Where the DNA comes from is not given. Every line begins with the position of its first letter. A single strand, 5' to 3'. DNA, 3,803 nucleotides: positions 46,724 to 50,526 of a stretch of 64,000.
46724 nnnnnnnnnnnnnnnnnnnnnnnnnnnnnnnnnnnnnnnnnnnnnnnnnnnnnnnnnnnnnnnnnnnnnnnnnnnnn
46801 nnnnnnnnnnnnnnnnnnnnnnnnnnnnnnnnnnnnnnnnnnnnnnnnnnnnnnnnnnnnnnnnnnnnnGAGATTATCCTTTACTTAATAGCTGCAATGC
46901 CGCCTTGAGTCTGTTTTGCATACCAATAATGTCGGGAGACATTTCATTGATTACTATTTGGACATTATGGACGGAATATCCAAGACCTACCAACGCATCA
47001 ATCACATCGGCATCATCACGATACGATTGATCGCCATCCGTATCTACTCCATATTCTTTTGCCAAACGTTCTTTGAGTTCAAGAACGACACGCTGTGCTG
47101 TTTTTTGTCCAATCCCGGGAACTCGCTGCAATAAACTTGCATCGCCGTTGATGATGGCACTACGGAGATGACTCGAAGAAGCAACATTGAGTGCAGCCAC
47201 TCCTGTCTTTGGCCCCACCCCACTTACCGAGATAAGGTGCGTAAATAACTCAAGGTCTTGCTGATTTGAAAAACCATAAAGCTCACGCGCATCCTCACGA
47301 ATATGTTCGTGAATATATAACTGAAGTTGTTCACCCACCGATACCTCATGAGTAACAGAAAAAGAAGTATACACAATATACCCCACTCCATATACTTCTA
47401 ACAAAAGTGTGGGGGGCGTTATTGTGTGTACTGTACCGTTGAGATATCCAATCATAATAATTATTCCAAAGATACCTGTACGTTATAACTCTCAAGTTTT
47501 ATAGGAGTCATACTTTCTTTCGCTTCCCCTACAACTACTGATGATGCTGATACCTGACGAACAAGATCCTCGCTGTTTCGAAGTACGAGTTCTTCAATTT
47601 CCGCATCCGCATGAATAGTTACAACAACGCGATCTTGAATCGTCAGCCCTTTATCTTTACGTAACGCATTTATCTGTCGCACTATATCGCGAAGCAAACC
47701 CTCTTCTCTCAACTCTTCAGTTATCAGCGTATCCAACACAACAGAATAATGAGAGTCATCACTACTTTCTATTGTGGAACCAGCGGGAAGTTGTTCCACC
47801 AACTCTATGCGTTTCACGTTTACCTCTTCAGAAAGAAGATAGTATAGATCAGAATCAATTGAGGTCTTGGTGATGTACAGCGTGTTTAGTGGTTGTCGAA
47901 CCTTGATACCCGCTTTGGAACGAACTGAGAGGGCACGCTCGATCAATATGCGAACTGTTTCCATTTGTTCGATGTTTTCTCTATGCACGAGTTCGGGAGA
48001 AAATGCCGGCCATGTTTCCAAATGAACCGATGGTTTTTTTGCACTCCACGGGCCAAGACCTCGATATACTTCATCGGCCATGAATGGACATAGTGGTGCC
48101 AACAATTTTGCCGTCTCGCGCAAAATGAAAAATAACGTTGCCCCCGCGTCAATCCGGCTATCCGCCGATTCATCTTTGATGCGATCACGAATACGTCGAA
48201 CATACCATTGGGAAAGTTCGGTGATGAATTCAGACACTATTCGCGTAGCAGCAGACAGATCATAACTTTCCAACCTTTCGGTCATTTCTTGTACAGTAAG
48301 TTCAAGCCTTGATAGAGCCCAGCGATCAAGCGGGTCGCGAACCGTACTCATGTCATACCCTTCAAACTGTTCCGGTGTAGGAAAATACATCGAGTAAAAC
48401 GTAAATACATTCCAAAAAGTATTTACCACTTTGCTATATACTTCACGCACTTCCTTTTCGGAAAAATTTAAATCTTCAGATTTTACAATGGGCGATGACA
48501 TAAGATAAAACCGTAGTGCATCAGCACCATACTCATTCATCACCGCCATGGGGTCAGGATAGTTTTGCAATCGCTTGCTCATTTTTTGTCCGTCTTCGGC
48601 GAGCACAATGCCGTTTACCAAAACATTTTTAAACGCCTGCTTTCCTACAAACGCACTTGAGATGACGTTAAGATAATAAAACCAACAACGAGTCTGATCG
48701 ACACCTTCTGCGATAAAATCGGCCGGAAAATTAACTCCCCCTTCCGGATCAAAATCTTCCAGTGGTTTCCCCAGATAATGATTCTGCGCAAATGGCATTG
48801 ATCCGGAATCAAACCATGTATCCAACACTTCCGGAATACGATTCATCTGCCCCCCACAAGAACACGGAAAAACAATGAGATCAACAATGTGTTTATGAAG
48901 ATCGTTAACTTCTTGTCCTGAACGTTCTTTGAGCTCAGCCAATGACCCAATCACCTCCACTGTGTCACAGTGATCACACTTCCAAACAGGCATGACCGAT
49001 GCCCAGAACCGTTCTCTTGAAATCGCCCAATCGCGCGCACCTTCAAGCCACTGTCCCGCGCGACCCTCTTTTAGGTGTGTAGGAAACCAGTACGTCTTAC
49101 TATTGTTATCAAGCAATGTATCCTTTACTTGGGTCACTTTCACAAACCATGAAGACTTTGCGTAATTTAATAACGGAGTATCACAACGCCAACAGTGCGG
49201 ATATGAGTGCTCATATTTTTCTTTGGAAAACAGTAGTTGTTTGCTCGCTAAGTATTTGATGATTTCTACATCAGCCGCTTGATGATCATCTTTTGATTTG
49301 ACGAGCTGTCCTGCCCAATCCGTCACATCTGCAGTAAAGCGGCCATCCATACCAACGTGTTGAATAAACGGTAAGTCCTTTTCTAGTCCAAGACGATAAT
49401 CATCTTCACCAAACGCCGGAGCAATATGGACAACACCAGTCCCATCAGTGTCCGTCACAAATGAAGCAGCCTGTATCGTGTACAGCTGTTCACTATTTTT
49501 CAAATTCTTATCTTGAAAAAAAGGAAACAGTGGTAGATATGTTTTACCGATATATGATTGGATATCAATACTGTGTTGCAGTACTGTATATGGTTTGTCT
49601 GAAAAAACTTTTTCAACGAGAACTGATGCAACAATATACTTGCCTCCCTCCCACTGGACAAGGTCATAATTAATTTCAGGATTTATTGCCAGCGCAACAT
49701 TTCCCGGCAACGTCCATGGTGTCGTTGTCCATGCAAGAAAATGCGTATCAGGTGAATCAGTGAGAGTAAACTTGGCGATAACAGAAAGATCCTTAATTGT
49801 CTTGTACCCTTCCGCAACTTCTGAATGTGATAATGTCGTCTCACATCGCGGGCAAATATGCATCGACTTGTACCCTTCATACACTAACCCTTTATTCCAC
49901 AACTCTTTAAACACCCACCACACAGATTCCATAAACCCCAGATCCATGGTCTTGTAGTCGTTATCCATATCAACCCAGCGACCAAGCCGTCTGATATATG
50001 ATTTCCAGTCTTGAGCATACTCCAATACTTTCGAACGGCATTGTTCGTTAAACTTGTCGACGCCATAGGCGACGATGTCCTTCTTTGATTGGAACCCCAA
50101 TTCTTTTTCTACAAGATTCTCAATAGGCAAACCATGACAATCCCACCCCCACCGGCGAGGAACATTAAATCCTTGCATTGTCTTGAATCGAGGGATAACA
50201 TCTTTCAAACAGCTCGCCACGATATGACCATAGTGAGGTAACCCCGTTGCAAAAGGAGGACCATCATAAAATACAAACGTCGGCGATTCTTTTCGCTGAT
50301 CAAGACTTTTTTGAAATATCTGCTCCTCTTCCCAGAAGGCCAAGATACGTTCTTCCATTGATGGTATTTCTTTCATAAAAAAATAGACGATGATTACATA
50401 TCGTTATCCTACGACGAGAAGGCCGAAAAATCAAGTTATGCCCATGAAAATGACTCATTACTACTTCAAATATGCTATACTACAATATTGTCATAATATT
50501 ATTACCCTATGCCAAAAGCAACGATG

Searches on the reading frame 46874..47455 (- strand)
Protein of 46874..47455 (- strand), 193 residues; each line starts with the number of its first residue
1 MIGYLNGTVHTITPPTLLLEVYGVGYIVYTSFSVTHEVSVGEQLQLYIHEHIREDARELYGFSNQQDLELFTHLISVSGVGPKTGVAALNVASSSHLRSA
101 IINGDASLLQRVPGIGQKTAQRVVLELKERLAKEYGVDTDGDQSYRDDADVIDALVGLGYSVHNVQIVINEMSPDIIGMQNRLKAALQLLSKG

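Call 89: search_protein_families(library=pfam, proteins=[window:46874-47455:-], max_evalue=0.0001)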
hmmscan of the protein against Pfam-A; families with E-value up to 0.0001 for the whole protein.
window:46874-47455:- (193 aa): 5 families
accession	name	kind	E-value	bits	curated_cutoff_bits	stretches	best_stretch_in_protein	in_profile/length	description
PF01330.27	RuvA_N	-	1.9e-18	66.7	23.6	1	1-61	1-61/61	RuvA N terminal domain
PF14520.12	HHH_5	-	7e-15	55.7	27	1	71-129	1-57/57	Helix-hairpin-helix domain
PF00633.29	HHH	-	1.1e-06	28.6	24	0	105-124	9-28/30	Helix-hairpin-helix motif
PF21176.3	RecR_HhH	-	5.2e-06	26.6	27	0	109-127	8-26/45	RecR, helix-hairpin-helix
PF07499.19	RuvA_C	-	6.6e-05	23.7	24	0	149-191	4-47/47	RuvA, C-terminal domain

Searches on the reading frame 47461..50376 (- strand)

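Call 7: search_protein_families(library=pfam, proteins=[window:47461-50376:-], max_evalue=0.001)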
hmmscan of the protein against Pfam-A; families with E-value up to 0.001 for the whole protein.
window:47461-50376:- (971 aa): 5 families
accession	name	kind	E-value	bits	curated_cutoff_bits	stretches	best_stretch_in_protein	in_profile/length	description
PF00133.28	tRNA-synt_1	-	1e-135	453.1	22.7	1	11-635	2-412/414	tRNA synthetases class I (I, L, M and V)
PF08264.19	Anticodon_1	-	3.9e-29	101.9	25.1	1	684-831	1-145/148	Anticodon-binding domain of tRNA ligase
PF19302.4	DUF5915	-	5.3e-19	68.9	27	1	845-970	75-192/195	Domain of unknown function (DUF5915)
PF09334.17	tRNA-synt_1g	-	5.6e-17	62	20.1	2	579-657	309-386/391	tRNA synthetases class I (M)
PF01406.26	tRNA-synt_1e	-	9.5e-06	25.6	27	1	572-646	228-299/301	tRNA synthetases class I (C) catalytic domain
